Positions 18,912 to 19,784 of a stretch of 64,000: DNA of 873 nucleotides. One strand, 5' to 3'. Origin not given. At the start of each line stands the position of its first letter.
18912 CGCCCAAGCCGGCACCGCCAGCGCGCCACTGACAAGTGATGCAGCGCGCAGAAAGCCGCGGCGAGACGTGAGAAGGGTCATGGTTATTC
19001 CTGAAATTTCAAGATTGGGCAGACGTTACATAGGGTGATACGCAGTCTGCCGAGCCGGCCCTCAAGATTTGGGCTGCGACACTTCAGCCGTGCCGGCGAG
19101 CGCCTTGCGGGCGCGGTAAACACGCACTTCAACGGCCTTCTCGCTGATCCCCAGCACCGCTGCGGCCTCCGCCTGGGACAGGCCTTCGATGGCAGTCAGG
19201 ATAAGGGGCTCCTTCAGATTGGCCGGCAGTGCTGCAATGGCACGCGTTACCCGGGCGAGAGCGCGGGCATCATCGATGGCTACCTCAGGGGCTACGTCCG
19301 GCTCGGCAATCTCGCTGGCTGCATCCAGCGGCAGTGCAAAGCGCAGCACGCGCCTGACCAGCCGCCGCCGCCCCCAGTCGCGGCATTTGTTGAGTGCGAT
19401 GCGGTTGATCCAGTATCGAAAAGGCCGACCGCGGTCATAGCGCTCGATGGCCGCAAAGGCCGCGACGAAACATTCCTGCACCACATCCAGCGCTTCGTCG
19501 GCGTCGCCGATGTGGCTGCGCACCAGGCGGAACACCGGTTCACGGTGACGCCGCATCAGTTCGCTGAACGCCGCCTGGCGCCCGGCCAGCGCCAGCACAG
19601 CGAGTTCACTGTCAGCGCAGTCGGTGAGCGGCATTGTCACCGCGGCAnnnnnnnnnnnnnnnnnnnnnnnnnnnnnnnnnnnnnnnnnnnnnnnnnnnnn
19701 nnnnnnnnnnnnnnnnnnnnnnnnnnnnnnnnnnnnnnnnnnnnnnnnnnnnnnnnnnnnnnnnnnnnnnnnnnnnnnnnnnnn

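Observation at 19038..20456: CnrYXH-like ECF sigma cascade wired to a copper regulon, with its promoter motif readable three times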

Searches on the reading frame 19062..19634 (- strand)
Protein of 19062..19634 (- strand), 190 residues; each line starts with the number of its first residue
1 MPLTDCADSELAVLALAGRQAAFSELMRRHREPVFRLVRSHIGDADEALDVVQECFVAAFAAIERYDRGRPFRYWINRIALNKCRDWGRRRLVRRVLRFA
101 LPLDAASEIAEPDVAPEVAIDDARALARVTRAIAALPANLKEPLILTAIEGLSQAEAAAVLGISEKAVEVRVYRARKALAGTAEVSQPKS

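Call 9: search_protein_families(library=pfam, proteins=[window:19062-19634:-], max_evalue=0.01)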
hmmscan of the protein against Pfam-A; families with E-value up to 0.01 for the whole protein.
window:19062-19634:- (190 aa): 6 families
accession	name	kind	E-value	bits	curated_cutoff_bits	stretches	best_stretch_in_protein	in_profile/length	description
PF04542.20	Sigma70_r2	-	5.6e-16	58.5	24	1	26-91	1-68/71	Sigma-70 region 2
PF08281.18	Sigma70_r4_2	-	1.4e-15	57.1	25.7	1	128-179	3-54/54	Sigma-70, region 4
PF04545.22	Sigma70_r4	-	3.2e-06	27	24.1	1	132-179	1-48/50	Sigma-70, region 4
PF22233.2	PhyR_sigma-like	-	2.4e-05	24.5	27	1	144-175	12-43/50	Response regulator PhyR, sigma-like domain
PF07638.17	Sigma70_ECF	-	0.00046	20.6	21.1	1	119-179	119-179/185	ECF sigma factor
PF13384.12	HTH_23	-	0.0081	16.4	24.6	0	147-171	13-36/50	Homeodomain-like domain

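Call 10: search_protein_families(library=ncbifam, proteins=[window:19062-19634:-], max_evalue=0.01)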
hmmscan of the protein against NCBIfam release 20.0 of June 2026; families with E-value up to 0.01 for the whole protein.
window:19062-19634:- (190 aa): 88 families (the best 25 are shown)
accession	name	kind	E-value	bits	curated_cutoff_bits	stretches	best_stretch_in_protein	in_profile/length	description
NF008888.0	PRK11922.1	equivalog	1.7e-33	116.2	204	1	4-180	13-193/231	RNA polymerase sigma factor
NF004113.0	PRK05602.1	equivalog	3.1e-30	105.4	208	1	7-184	31-202/211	RNA polymerase sigma factor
NF007225.0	PRK09643.1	equivalog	7.5e-26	91.1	190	1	5-182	11-181/204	RNA polymerase sigma factor SigM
NF009166.1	PRK12513.1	equivalog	2.2e-25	89.5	206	1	7-179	8-182/193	RNA polymerase sigma factor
TIGR02937.1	sigma70-ECF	superfamily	3.2e-25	88.7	42.9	1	22-179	2-161/165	sigma-70 family RNA polymerase sigma factor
NF007223.0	PRK09641.1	equivalog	1.4e-24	87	209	1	16-180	13-181/187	RNA polymerase sigma factor SigW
NF007229.0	PRK09647.1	equivalog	1.1e-22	80.5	265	1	21-182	44-201/220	RNA polymerase sigma factor SigE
NF007230.0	PRK09648.1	subfamily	1.9e-21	76.7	209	1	10-182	15-188/195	RNA polymerase sigma factor ShbA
NF006930.0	PRK09415.1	subfamily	8.2e-21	74.6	198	1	14-180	9-172/179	RNA polymerase factor sigma C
TIGR02983.1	SigE-fam_strep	subfamily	1.6e-20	73.6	141.55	1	19-183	4-158/162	SigE family RNA polymerase sigma factor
NF009188.0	PRK12536.1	subfamily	3.2e-20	72.8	250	1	11-182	20-185/190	RNA polymerase sigma factor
TIGR02950.1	SigM_subfam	subfamily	2.3e-19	69.8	147.95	1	24-180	3-155/159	RNA polymerase sigma factor, SigM family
TIGR02985.1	Sig70_bacteroi1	subfamily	3.8e-19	69.5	126.4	1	22-179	2-158/162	RNA polymerase sigma-70 factor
TIGR02939.1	RpoE_Sigma70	equivalog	3.8e-19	69.4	236.15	1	14-180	13-183/190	RNA polymerase sigma factor RpoE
NF009191.0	PRK12539.1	subfamily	6.6e-19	68.1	171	1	34-183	37-179/185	sigma-70 family RNA polymerase sigma factor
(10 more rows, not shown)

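Call 12: search_solved_structures(query=window:19062-19634:-, max_evalue=0.001, show_alignments=0)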
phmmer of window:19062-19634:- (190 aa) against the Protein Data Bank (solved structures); distinct sequences matched with E-value up to 0.001: 23.
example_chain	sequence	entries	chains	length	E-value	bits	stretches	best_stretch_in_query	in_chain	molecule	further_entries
4cxf_A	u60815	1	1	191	4.2e-32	114.8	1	6-184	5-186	RNA POLYMERASE SIGMA FACTOR CNRH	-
9m9d_F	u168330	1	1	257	1e-20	77.7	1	21-180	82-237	ECF RNA polymerase sigma factor SigE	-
9m9e_F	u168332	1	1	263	1.1e-20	77.6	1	21-180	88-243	ECF RNA polymerase sigma factor SigE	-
9m98_F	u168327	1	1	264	1.1e-20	77.6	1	21-180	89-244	ECF RNA polymerase sigma factor SigE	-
5wuq_A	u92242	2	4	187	1.2e-15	61.2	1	17-180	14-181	ECF RNA polymerase sigma factor SigW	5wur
8z6g_B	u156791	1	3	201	7.3e-15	58.6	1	2-180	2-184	RNA polymerase sigma factor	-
6in7_B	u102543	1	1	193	1.2e-14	57.9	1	3-180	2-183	RNA polymerase sigma-H factor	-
1or7_A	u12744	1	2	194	4.9e-14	56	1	10-180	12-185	RNA polymerase sigma-E factor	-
6jbq_F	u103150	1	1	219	7.1e-14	55.4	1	9-180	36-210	ECF RNA polymerase sigma-E factor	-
9isn_F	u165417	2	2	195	3.2e-12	50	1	36-184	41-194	ECF sigma factor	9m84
5or5_A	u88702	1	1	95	1.5e-09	41.4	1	9-87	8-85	ECF RNA polymerase sigma-E factor,ECF RNA polymerase sigma factor SigW,ECF RNA polymerase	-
6jcy_F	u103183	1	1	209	4.1e-09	39.9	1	46-185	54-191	ECF RNA polymerase sigma factor SigH,ECF RNA polymerase sigma factor SigE,ECF RNA polymera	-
6dxo_A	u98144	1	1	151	4.7e-09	39.7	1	13-87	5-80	RNA polymerase ECF-subfamily sigma factor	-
6dv9_F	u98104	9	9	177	6.2e-08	36.1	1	17-182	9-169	ECF RNA polymerase sigma factor SigL | RNA polymerase sigma factor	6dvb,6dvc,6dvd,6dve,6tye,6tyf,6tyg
2map_A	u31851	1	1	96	1.6e-07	34.7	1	9-87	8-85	RNA polymerase sigma factor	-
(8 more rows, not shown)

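Call 52: search_dna_similar(query=window:19062-19634:-, collection=plasmids, mode=protein, max_rows=40, rows=spread, max_evalue=1e-20)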
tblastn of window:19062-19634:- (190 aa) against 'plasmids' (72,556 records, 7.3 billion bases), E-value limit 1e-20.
Records with a match: 81; places in all: 93; records where one place covers at least 80% of the query: 81.
Best place of each record, by identity: 60-80% 12; <60% 69.
By first word of the organism name: Sphingobium 27; Sphingomonas 19; Novosphingobium 10; Cupriavidus 6; Rhizorhabdus 3; Ralstonia 3; Polymorphobacter 2; Sphingopyxis 2; Caulobacter 2; Sphingomonadaceae 1; and 6 more.
By predicted mobility (MOB-suite, as given by PLSDB): conjugative 40; non-mobilizable 25; mobilizable 16.
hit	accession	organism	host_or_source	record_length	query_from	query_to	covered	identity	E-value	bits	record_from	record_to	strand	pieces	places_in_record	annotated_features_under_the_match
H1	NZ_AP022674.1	Sphingomonas sp. HMP9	-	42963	8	187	95%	60.3%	5e-53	188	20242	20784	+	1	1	RNA polymerase sigma factor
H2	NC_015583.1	Novosphingobium sp. PP1Y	-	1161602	1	184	97%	58.7%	6e-55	193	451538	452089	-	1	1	none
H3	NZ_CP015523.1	Sphingomonas sp. NIC1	tobacco,whole organism,leaves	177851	1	179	94%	60.0%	2e-55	195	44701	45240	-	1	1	sigma-70 family RNA polymerase sigma factor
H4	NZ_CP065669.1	Sphingomonas paucimobilis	-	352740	1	179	94%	60.0%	2e-55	195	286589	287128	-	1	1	sigma-70 family RNA polymerase sigma factor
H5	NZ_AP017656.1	Sphingobium cloacae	-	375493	3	180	94%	60.1%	5e-55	194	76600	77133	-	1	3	RNA polymerase sigma factor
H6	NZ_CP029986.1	Sphingomonas sp. FARSPH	cell culture,Sf9 cell culture media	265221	1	179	94%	59.4%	1e-54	192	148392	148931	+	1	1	RNA polymerase sigma factor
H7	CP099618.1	Sphingomonadaceae bacterium OTU29MARTA1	Arabidopsis thaliana,pure culture,leaf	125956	4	179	93%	60.5%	1e-55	196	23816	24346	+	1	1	RNA polymerase sigma factor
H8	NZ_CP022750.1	Sphingobium xenophagum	cell culture,electronic ...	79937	4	179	93%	59.9%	2e-52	186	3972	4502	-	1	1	RNA polymerase sigma factor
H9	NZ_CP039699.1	Novosphingobium sp. EMRT-2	cell,freshwater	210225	3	180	94%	59.0%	6e-54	191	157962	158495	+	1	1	RNA polymerase sigma factor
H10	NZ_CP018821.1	Sphingomonas koreensis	-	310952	1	180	95%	58.2%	7e-53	187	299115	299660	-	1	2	RNA polymerase sigma factor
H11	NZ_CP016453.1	Sphingobium sp. RAC03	Microbial isolate,Algal phycosphere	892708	18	180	86%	63.8%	1e-47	172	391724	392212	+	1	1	sigma-70 family RNA polymerase sigma factor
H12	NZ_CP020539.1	Sphingobium herbicidovorans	cell culture,soil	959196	3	180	94%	58.4%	3e-53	189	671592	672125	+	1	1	RNA polymerase sigma factor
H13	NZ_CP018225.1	Tardibacter chloracetimidivorans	whole organism,soil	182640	3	180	94%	58.4%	4e-53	188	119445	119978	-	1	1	RNA polymerase sigma factor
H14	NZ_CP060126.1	Sphingobium yanoikuyae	Cell culture,soil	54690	1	180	95%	57.7%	6e-52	185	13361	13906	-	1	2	RNA polymerase sigma factor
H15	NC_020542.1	Sphingomonas sp. MM-1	-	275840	3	180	94%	57.9%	2e-52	186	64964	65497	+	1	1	RNA polymerase sigma factor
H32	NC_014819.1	Asticcacaulis excentricus CB 48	pond water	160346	6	180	92%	48.6%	6e-39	147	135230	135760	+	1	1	RNA polymerase sigma factor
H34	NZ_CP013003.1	Caulobacter henricii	pond water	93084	8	182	92%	46.0%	1e-35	138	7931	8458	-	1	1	sigma-70 family RNA polymerase sigma factor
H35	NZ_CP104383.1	Ralstonia pickettii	cell culture,aquaculture water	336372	7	180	92%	44.9%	3e-22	100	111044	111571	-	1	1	sigma-70 family RNA polymerase sigma factor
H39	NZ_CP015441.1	Aurantiacibacter atlanticus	sediment,deep sea sediment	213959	5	179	92%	41.7%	7e-21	96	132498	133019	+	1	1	RNA polymerase sigma factor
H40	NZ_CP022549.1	Sphingorhabdus sp. YGSMI21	cell culture,West sea sediment in South ...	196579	18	179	85%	39.5%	1e-22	100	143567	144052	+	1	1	RNA polymerase sigma factor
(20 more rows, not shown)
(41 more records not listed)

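Call 59: get_annotated_region(hit=H32, flank=6000)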
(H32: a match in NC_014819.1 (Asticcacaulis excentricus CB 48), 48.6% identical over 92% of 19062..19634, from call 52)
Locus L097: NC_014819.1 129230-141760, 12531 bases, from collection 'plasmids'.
description: Asticcacaulis excentricus CB 48 plasmid pASTEX02, complete sequence
organism: Asticcacaulis excentricus CB 48 (NCBI taxid 573065)
taxonomy: Bacteria; Pseudomonadota; Alphaproteobacteria; Caulobacterales; Caulobacteraceae; Asticcacaulis; Asticcacaulis excentricus; Asticcacaulis excentricus CB 48
host: -; source: pond water; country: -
typing (MOB-suite, as given by PLSDB): conjugative; replicon rep_cluster_535; relaxase MOBF; mating-pair formation MPF_F
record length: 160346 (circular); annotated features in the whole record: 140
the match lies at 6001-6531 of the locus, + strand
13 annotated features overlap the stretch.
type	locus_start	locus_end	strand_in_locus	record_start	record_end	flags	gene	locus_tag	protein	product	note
CDS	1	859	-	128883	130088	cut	-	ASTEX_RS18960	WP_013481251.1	copper resistance protein B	GO:0006878 - intracellular copper ion homeostasis [Evidence IEA]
CDS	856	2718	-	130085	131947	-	-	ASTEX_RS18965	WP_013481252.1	copper resistance system multicopper oxidase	GO:0006825 - copper ion transport [Evidence IEA]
CDS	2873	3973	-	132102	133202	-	-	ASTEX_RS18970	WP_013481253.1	acyltransferase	-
CDS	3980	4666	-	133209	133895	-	-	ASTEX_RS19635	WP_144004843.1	DUF2231 domain-containing protein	-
CDS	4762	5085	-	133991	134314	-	-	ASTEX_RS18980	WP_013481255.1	copper-binding protein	-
CDS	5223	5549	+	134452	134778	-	-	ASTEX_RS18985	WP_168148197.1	hypothetical protein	-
CDS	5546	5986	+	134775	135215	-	-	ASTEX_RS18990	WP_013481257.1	periplasmic heavy metal sensor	-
CDS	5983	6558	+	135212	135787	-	-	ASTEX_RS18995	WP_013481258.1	RNA polymerase sigma factor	GO:0006352 - DNA-templated transcription initiation [Evidence IEA]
CDS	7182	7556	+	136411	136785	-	-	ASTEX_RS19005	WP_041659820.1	hypothetical protein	-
CDS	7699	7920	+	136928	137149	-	-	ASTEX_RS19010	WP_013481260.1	hypothetical protein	-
CDS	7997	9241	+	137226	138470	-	-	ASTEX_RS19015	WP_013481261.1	TolC family protein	GO:0055085 - transmembrane transport [Evidence IEA]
CDS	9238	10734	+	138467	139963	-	-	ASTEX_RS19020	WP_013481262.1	efflux RND transporter periplasmic adaptor subunit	GO:0006810 - transport [Evidence IEA]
CDS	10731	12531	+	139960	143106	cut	-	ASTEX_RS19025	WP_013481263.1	efflux RND transporter permease subunit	-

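Call 60: get_annotated_region(hit=H34, flank=6000)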
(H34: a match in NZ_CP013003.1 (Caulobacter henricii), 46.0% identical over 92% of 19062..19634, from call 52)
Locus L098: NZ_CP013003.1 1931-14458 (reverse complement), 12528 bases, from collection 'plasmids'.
description: Caulobacter henricii strain CB4 plasmid pCB4, complete sequence
organism: Caulobacter henricii (NCBI taxid 69395)
taxonomy: Bacteria; Pseudomonadota; Alphaproteobacteria; Caulobacterales; Caulobacteraceae; Caulobacter; Caulobacter henricii
host: -; source: pond water; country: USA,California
typing (MOB-suite, as given by PLSDB): mobilizable; relaxase MOBP
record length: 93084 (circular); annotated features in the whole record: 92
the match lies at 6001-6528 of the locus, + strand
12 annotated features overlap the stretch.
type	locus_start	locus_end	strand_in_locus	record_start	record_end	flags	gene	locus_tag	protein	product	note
CDS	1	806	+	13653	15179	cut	-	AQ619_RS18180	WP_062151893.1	efflux RND transporter periplasmic adaptor subunit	GO:0006810 - transport [Evidence IEA]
CDS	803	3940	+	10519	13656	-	-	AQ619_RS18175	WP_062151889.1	efflux RND transporter permease subunit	-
CDS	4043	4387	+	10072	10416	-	-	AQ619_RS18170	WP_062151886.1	copper-binding protein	-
CDS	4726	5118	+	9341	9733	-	-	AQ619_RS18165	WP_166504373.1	DUF305 domain-containing protein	-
CDS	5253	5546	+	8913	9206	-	-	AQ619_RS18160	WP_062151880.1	hypothetical protein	-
CDS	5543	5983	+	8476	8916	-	-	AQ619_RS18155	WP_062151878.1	periplasmic heavy metal sensor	-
CDS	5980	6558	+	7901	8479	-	-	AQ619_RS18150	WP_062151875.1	sigma-70 family RNA polymerase sigma factor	GO:0006352 - DNA-templated transcription initiation [Evidence IEA]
CDS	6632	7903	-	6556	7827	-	-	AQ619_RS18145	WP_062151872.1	hypothetical protein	-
CDS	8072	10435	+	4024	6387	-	-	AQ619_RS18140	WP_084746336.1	heavy metal translocating P-type ATPase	-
CDS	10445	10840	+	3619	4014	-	cueR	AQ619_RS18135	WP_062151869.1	Cu(I)-responsive transcriptional regulator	GO:0006878 - intracellular copper ion homeostasis [Evidence IEA]; GO:0006355 - regulation of DNA-templated ...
CDS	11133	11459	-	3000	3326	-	-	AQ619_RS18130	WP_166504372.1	hypothetical protein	-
CDS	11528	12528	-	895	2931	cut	-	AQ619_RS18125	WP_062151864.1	heavy metal translocating P-type ATPase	-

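Call 61: get_annotated_region(hit=H35, flank=6000)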
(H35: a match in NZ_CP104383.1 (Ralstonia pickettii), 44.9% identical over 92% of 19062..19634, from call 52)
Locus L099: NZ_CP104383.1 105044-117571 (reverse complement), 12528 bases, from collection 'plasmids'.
description: Ralstonia pickettii strain MCR plasmid pRp12D0, complete sequence
organism: Ralstonia pickettii (NCBI taxid 329)
taxonomy: Bacteria; Pseudomonadota; Betaproteobacteria; Burkholderiales; Burkholderiaceae; Ralstonia; Ralstonia pickettii
host: -; source: cell culture,aquaculture water; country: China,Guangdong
typing (MOB-suite, as given by PLSDB): non-mobilizable; replicon rep_cluster_371; mating-pair formation MPF_F
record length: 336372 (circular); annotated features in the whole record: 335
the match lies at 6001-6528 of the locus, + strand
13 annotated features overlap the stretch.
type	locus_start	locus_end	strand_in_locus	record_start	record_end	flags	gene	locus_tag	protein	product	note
CDS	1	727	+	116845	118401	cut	-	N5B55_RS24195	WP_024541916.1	ThiF family adenylyltransferase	-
CDS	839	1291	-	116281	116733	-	-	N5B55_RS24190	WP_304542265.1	hypothetical protein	-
CDS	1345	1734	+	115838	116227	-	-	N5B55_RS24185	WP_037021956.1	hypothetical protein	-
CDS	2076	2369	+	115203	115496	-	-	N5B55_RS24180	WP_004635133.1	H-NS histone family protein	-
CDS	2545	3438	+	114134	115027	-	-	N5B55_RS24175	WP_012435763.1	tyrosine-type recombinase/integrase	GO:0015074 - DNA integration [Evidence IEA]; GO:0006310 - DNA recombination [Evidence IEA]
CDS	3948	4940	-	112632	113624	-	-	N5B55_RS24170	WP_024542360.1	DNA-binding protein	-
CDS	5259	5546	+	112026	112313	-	-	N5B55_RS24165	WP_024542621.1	CnrY/NccY family anti-sigma factor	-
CDS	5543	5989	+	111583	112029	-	-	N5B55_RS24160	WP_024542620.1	periplasmic heavy metal sensor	-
CDS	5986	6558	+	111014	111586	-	-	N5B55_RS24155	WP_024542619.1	sigma-70 family RNA polymerase sigma factor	GO:0006352 - DNA-templated transcription initiation [Evidence IEA]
CDS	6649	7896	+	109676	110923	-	-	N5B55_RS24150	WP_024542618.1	TolC family protein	GO:0055085 - transmembrane transport [Evidence IEA]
CDS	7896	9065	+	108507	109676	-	-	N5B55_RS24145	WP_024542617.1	efflux RND transporter periplasmic adaptor subunit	GO:0006810 - transport [Evidence IEA]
CDS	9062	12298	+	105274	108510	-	-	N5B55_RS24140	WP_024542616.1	CusA/CzcA family heavy metal efflux RND transporter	-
CDS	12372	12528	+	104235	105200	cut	-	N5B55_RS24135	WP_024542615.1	chromate resistance protein ChrB domain-containing protein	-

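Call 62: get_annotated_region(hit=H39, flank=6000)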
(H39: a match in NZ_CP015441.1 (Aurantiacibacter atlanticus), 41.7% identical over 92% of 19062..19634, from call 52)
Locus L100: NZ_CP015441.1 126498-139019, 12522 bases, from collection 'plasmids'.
description: Aurantiacibacter atlanticus strain s21-N3 plasmid unnamed, complete sequence
organism: Aurantiacibacter atlanticus (NCBI taxid 1648404)
taxonomy: Bacteria; Pseudomonadota; Alphaproteobacteria; Sphingomonadales; Erythrobacteraceae; Aurantiacibacter; Aurantiacibacter atlanticus
host: -; source: sediment,deep sea sediment; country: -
typing (MOB-suite, as given by PLSDB): mobilizable; relaxase MOBF
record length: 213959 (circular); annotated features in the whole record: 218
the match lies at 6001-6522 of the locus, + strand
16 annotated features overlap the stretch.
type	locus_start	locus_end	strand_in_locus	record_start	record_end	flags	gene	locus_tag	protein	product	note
CDS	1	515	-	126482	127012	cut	-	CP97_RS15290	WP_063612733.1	DUF305 domain-containing protein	-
CDS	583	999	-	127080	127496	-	-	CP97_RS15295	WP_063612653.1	potassium channel family protein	GO:0034220 - monoatomic ion transmembrane transport [Evidence IEA]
CDS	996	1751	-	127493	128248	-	-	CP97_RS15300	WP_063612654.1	glutaredoxin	-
CDS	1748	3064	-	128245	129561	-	-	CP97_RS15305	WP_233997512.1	APC family permease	-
CDS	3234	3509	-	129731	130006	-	-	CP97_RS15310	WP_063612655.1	DUF5676 family membrane protein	-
CDS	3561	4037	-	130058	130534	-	-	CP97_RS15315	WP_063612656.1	DUF411 domain-containing protein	-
CDS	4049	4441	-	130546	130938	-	-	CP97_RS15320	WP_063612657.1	hypothetical protein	-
CDS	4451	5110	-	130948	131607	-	-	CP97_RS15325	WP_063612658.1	DUF2231 domain-containing protein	-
CDS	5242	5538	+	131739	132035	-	-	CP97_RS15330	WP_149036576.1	hypothetical protein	-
CDS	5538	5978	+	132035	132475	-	-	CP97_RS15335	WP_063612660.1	periplasmic heavy metal sensor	-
CDS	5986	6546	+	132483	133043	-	-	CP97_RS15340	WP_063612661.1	RNA polymerase sigma factor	GO:0006352 - DNA-templated transcription initiation [Evidence IEA]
CDS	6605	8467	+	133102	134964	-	-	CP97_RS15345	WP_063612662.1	copper resistance system multicopper oxidase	GO:0006825 - copper ion transport [Evidence IEA]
CDS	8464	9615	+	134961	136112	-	-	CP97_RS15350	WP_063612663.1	copper resistance protein B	GO:0006878 - intracellular copper ion homeostasis [Evidence IEA]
CDS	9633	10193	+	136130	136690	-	-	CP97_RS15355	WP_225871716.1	nuclear transport factor 2 family protein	-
CDS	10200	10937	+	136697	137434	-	-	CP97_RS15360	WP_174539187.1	PepSY domain-containing protein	-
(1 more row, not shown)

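Call 63: get_annotated_region(hit=H40, flank=6000)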
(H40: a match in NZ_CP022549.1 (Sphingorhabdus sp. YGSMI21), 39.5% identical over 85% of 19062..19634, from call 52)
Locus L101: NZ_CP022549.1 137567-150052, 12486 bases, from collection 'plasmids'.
description: Sphingorhabdus sp. YGSMI21 plasmid unnamed, complete sequence
organism: Sphingorhabdus sp. YGSMI21 (NCBI taxid 2077182)
taxonomy: Bacteria; Pseudomonadota; Alphaproteobacteria; Sphingomonadales; Sphingomonadaceae; Sphingorhabdus; Sphingorhabdus sp. YGSMI21
host: -; source: cell culture,West sea sediment in South Korea; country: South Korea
typing (MOB-suite, as given by PLSDB): non-mobilizable
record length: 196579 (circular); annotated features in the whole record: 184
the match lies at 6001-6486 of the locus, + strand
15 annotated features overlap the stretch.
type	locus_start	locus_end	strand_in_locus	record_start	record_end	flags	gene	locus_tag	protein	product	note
CDS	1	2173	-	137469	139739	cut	-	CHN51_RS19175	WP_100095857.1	heavy metal translocating P-type ATPase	-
CDS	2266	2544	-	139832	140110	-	-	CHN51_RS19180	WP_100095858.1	hypothetical protein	-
CDS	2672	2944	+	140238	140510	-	-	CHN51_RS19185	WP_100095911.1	metal-sensitive transcriptional regulator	-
CDS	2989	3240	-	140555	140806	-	-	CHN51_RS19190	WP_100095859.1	hypothetical protein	-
CDS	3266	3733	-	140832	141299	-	-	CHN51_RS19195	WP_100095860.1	DUF411 domain-containing protein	-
CDS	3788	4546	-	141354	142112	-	-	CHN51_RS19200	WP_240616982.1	DUF2231 domain-containing protein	-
CDS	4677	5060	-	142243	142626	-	-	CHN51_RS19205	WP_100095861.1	copper resistance protein CopC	-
CDS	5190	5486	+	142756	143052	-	-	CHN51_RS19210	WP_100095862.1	hypothetical protein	-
CDS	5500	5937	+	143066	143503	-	-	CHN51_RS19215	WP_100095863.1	periplasmic heavy metal sensor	-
CDS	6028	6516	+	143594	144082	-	-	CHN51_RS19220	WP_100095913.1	RNA polymerase sigma factor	GO:0006352 - DNA-templated transcription initiation [Evidence IEA]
CDS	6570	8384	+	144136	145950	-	-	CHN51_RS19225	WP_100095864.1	copper resistance system multicopper oxidase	GO:0006825 - copper ion transport [Evidence IEA]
CDS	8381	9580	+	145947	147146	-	-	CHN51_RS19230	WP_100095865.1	copper resistance protein B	-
CDS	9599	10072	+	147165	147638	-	-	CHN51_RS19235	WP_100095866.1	nuclear transport factor 2 family protein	-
CDS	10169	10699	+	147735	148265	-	-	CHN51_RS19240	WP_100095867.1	DUF305 domain-containing protein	-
CDS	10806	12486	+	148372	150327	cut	-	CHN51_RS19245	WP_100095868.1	cytochrome c/FTR1 family iron permease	-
